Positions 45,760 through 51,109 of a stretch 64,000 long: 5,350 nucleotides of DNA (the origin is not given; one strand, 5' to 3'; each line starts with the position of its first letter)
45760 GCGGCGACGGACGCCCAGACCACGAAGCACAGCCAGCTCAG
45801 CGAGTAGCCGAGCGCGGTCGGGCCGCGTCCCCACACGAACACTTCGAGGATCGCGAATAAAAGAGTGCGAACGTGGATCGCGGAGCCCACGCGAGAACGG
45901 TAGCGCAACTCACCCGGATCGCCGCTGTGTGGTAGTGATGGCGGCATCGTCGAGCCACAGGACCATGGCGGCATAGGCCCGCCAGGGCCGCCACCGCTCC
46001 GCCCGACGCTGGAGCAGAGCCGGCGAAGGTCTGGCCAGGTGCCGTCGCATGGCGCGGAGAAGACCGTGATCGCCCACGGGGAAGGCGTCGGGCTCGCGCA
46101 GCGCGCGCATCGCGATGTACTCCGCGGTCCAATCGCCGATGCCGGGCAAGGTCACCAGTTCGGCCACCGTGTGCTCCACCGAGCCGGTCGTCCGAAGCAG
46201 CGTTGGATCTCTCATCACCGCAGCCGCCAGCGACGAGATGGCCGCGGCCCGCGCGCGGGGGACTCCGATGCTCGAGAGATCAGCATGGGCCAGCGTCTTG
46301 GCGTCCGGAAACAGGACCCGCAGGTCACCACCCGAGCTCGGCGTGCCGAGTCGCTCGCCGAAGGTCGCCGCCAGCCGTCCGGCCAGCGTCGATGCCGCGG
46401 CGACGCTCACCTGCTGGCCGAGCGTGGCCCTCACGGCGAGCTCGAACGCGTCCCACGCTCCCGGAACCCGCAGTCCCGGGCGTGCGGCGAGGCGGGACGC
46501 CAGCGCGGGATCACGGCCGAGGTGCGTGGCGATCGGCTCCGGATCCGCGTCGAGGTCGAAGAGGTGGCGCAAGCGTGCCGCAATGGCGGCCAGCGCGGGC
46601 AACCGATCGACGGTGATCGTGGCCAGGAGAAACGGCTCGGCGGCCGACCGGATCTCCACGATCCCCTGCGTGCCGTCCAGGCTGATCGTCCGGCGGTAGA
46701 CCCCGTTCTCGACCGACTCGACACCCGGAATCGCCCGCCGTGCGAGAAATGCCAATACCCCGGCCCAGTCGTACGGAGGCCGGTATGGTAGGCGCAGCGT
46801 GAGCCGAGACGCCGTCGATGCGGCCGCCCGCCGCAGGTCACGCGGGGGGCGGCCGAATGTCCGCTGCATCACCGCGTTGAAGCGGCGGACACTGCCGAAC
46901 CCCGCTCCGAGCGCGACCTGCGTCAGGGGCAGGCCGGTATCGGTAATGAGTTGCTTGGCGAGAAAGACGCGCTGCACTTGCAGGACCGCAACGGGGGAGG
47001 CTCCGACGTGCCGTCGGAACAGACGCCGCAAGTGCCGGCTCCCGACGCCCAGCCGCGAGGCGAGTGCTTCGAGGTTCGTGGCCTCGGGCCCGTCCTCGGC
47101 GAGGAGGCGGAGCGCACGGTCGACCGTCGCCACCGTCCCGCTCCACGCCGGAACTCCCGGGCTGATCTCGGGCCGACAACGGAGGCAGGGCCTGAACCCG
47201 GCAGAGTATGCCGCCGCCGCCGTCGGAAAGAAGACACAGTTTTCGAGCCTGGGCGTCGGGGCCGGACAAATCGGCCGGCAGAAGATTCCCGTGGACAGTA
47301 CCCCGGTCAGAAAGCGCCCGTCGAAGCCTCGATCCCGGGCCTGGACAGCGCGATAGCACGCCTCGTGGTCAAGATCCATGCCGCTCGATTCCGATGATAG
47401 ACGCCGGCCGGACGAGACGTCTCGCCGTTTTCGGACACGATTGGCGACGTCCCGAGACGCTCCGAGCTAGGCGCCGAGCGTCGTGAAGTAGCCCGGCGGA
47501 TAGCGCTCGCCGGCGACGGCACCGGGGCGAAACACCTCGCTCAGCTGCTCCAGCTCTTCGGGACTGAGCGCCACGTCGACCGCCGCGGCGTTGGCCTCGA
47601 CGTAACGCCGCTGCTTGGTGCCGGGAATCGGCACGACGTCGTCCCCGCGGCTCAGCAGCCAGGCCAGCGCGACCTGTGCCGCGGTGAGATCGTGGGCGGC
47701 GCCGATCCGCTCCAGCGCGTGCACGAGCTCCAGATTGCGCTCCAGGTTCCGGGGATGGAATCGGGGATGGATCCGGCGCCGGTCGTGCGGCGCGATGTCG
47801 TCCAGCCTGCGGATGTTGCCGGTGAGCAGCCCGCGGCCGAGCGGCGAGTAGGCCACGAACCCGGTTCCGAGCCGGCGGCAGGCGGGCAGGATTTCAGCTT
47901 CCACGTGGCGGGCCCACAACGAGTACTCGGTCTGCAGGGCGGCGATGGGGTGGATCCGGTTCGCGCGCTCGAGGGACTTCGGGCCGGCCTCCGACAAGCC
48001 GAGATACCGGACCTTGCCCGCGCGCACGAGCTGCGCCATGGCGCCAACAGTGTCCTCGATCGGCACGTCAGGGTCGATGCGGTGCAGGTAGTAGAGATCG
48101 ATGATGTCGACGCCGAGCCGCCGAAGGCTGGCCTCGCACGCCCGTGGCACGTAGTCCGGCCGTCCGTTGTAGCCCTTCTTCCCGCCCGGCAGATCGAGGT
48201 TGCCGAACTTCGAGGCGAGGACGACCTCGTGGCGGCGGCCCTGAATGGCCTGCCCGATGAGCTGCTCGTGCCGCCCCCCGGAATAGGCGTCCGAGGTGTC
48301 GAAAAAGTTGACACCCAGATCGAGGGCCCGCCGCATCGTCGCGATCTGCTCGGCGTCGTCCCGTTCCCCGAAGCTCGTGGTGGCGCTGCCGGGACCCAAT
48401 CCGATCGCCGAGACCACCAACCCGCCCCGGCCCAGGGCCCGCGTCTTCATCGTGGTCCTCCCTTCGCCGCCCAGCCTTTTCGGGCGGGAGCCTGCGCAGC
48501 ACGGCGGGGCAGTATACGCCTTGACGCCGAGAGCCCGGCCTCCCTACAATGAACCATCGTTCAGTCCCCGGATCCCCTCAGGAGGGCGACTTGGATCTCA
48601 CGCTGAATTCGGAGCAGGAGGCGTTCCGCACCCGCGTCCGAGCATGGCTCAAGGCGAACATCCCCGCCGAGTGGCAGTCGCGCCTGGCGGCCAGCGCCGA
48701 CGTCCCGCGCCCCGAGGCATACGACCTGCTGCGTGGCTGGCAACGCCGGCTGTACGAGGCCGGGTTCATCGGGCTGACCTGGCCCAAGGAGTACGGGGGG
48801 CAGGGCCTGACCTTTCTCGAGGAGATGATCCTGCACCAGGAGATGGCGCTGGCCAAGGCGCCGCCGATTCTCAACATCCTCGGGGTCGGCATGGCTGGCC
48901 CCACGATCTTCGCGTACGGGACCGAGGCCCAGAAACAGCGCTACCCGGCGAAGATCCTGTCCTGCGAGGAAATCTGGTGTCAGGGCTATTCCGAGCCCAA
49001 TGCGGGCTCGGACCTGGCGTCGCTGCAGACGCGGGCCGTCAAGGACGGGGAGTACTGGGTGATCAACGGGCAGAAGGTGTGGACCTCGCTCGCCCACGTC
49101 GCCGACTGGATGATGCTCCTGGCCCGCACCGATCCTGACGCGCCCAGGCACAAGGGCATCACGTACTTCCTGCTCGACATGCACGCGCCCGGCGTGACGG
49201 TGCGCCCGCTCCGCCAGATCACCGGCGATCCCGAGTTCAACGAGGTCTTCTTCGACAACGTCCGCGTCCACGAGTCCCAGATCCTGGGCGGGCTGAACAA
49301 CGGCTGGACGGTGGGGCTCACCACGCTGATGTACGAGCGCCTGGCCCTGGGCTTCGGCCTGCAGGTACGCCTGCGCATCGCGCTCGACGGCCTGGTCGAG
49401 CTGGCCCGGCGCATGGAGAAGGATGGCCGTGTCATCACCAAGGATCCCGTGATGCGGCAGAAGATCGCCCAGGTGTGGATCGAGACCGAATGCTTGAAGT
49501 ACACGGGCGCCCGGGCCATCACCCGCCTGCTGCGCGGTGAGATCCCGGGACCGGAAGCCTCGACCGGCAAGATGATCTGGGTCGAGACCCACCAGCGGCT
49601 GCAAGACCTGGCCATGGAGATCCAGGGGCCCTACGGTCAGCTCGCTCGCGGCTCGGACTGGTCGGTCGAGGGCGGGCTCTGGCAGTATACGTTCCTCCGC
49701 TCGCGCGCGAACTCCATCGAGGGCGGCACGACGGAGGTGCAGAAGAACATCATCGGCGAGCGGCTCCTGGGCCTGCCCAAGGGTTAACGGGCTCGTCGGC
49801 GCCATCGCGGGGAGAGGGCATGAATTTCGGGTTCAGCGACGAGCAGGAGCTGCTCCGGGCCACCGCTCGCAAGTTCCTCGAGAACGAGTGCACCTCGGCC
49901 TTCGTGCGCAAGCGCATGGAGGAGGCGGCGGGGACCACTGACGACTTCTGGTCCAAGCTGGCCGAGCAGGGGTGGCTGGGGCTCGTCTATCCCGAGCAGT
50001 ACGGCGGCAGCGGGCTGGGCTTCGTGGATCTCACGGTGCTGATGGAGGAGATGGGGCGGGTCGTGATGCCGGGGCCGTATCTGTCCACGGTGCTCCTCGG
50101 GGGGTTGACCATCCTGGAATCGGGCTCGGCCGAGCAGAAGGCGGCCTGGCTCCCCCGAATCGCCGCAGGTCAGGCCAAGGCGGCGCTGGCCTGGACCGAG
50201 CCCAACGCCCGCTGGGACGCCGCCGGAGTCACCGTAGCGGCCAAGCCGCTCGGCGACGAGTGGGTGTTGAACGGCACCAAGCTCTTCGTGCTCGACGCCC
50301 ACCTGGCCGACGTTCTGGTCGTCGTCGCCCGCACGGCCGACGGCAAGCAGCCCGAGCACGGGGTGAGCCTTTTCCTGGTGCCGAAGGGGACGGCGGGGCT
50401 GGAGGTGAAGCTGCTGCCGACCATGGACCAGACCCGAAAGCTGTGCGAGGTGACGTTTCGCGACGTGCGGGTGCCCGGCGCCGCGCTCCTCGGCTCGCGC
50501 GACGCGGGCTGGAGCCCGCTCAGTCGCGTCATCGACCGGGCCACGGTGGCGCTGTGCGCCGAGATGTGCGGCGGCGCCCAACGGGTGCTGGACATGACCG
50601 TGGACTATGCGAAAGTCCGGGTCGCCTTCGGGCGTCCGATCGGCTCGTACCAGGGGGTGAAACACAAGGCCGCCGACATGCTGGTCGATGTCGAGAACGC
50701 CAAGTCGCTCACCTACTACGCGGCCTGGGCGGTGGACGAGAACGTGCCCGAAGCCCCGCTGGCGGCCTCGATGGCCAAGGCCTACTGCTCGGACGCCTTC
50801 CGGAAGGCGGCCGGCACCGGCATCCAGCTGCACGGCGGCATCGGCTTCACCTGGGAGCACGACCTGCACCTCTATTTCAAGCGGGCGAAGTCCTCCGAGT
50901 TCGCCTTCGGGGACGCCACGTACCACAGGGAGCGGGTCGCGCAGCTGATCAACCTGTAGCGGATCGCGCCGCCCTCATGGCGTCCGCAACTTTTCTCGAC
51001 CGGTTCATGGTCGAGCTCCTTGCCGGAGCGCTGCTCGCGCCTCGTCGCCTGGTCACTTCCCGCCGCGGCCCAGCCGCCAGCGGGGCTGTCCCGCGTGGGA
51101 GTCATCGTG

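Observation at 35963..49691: A conserved 30-nt block around the palindrome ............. recurs in three divergent intergenic regions and once inside a coding sequence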

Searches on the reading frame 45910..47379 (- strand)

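Call 17: search_protein_families(library=pfam, proteins=[window:45910-47379:-])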
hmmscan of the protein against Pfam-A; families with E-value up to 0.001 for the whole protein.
window:45910-47379:- (489 aa): 6 families
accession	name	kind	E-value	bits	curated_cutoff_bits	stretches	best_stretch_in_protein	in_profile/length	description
PF06029.17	AlkA_N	-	5.7e-42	143.1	26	1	194-310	1-118/118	AlkA N-terminal domain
PF02805.21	Ada_Zn_binding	-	1.5e-28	99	23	1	7-71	1-65/65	Metal binding domain of Ada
PF12833.13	HTH_18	-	3.9e-21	75.6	33.6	1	106-184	1-79/80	Helix-turn-helix domain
PF00165.29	HTH_AraC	-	1.8e-08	34.7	26.6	0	102-133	10-41/42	Bacterial regulatory helix-turn-helix proteins, AraC family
PF00730.31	HhH-GPD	-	5.9e-08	33.5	26.2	1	316-465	1-105/108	HhH-GPD superfamily base excision DNA repair protein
PF00440.29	TetR_N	-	4.8e-05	23.5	24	1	87-121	3-37/47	Bacterial regulatory proteins, tetR family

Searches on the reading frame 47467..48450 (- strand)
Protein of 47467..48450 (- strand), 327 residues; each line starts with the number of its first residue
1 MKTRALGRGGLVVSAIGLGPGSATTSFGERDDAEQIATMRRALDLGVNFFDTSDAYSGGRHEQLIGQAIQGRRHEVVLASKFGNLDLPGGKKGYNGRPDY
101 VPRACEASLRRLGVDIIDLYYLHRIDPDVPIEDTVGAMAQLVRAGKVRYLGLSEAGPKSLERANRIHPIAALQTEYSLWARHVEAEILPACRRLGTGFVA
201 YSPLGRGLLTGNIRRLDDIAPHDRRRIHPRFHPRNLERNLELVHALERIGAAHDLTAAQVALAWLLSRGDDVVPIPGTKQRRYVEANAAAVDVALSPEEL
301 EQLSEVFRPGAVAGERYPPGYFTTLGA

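Call 18: search_protein_families(library=pfam, proteins=[window:47467-48450:-])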
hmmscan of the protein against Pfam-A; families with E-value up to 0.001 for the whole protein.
window:47467-48450:- (327 aa): 1 family
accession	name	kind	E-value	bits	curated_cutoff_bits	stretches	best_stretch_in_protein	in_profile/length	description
PF00248.27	Aldo_ket_red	-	1.9e-72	244.3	24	1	16-306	2-289/291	Aldo/keto reductase family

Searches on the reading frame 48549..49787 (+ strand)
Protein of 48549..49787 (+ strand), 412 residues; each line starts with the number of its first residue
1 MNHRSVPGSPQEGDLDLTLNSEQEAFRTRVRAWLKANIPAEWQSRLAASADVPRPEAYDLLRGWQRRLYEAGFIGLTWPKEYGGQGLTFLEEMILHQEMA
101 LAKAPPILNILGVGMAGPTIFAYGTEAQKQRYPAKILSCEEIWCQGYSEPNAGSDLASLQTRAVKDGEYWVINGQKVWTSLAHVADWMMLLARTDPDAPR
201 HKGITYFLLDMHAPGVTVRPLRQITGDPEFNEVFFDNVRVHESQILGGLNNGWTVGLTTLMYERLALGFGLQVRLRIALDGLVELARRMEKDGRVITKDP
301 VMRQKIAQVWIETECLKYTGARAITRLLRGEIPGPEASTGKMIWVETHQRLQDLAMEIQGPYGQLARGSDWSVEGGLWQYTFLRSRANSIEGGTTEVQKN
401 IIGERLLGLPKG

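Call 18: search_protein_families(library=pfam, proteins=[window:48549-49787:+])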
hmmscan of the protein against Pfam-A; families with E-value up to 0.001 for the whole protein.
window:48549-49787:+ (412 aa): 3 families
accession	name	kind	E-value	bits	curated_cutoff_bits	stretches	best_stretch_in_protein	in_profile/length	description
PF00441.29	Acyl-CoA_dh_1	-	9.2e-29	101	22.4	1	250-407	1-150/150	Acyl-CoA dehydrogenase, C-terminal domain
PF02770.24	Acyl-CoA_dh_M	-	1.5e-23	83.2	33.3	1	144-238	1-97/97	Acyl-CoA dehydrogenase, middle domain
PF02771.21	Acyl-CoA_dh_N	-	5.3e-20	72.3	22.9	1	21-139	2-112/113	Acyl-CoA dehydrogenase, N-terminal domain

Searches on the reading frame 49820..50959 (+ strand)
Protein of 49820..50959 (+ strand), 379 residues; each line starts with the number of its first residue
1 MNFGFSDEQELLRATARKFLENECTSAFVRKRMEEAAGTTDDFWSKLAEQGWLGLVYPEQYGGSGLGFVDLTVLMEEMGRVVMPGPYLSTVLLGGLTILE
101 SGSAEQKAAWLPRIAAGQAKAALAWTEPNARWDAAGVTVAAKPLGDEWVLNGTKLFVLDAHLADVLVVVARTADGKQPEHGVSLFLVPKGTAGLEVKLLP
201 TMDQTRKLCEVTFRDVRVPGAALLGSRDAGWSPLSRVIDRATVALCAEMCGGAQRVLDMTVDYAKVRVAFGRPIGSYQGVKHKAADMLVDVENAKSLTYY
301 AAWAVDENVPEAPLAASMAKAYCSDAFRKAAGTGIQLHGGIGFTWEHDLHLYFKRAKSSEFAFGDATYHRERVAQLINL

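Call 18: search_protein_families(library=pfam, proteins=[window:49820-50959:+])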
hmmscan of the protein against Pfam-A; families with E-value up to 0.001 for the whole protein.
window:49820-50959:+ (379 aa): 4 families
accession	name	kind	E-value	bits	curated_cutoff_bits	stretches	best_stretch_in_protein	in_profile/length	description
PF00441.29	Acyl-CoA_dh_1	-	1.3e-33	116.7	22.4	1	229-375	2-147/150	Acyl-CoA dehydrogenase, C-terminal domain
PF02771.21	Acyl-CoA_dh_N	-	5.7e-28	98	22.9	1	6-118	1-113/113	Acyl-CoA dehydrogenase, N-terminal domain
PF02770.24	Acyl-CoA_dh_M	-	1.3e-18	67.4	33.3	1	122-216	1-97/97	Acyl-CoA dehydrogenase, middle domain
PF08028.16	Acyl-CoA_dh_2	-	1.4e-06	29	22.7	1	245-347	3-114/134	Acyl-CoA dehydrogenase, C-terminal domain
